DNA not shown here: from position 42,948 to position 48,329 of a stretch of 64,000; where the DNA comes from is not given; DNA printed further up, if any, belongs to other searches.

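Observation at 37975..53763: A 5-kb near-perfect inverted repeat brackets a 5.8-kb unique cassette carrying a high-cysteine membrane protein gene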

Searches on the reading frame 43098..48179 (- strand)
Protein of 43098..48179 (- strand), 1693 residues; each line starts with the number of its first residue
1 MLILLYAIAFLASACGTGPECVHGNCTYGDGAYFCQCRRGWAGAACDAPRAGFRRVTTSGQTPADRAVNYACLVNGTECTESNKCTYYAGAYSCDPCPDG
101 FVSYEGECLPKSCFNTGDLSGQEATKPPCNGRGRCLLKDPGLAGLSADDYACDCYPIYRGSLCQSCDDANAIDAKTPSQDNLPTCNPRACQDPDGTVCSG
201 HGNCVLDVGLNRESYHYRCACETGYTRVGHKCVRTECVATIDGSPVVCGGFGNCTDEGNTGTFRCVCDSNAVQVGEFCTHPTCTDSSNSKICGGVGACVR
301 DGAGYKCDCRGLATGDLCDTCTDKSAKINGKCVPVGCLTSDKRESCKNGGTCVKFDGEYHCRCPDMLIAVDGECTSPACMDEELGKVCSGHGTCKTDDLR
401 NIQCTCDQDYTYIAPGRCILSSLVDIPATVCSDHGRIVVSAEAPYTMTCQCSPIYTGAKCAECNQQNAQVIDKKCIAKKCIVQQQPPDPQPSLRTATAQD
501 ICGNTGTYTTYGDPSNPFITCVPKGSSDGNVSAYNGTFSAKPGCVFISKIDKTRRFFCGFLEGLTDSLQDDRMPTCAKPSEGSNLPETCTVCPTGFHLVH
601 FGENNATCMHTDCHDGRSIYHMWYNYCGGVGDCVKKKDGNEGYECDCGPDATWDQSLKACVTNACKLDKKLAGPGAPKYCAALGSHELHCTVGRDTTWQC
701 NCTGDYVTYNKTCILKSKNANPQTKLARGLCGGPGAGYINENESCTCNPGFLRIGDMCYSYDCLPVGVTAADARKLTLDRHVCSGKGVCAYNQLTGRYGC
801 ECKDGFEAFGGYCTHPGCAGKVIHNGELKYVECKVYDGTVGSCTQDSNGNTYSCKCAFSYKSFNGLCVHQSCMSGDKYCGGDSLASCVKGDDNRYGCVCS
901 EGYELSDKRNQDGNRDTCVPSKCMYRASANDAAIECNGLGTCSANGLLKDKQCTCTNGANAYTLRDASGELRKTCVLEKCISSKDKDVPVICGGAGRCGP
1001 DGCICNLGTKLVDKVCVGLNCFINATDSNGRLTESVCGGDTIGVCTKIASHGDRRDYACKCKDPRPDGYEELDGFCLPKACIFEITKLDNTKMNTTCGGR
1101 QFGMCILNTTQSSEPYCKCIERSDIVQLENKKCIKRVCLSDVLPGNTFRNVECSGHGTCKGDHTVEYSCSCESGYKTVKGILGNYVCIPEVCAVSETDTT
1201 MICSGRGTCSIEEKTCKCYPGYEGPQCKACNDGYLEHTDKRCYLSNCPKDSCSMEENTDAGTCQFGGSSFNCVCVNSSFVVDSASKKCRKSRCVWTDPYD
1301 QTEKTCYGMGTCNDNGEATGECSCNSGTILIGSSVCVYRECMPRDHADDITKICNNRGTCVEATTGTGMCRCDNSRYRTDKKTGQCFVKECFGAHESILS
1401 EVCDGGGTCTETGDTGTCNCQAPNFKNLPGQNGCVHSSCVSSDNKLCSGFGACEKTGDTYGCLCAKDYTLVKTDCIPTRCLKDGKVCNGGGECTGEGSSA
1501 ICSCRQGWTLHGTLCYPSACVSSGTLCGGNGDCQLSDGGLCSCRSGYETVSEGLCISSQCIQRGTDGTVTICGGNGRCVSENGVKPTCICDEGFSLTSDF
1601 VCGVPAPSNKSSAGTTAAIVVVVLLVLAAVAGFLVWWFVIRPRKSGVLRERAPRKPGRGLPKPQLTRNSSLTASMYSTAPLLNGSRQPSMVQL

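Call 6: search_protein_families(library=pfam, proteins=[window:43098-48179:-], max_evalue=0.01)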
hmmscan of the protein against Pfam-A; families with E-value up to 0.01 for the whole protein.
window:43098-48179:- (1693 aa): 3 families
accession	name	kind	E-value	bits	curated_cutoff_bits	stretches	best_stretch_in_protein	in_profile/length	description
PF07974.19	EGF_2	-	1e-08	35.8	22.1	2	1202-1227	7-32/32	EGF-like domain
PF00008.33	EGF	-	4e-08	33.8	21.5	1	342-364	5-25/32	EGF-like domain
PF23106.1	EGF_Teneurin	-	8.2e-06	26.2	24.3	3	1203-1228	5-28/30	Teneurin-like EGF domain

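Call 9: find_encoding_contigs(protein=window:43098-48179:-, flank=10000, max_places=10)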
Protein window:43098-48179:- (1693 aa): no gene with exactly this product is on record in the collection.
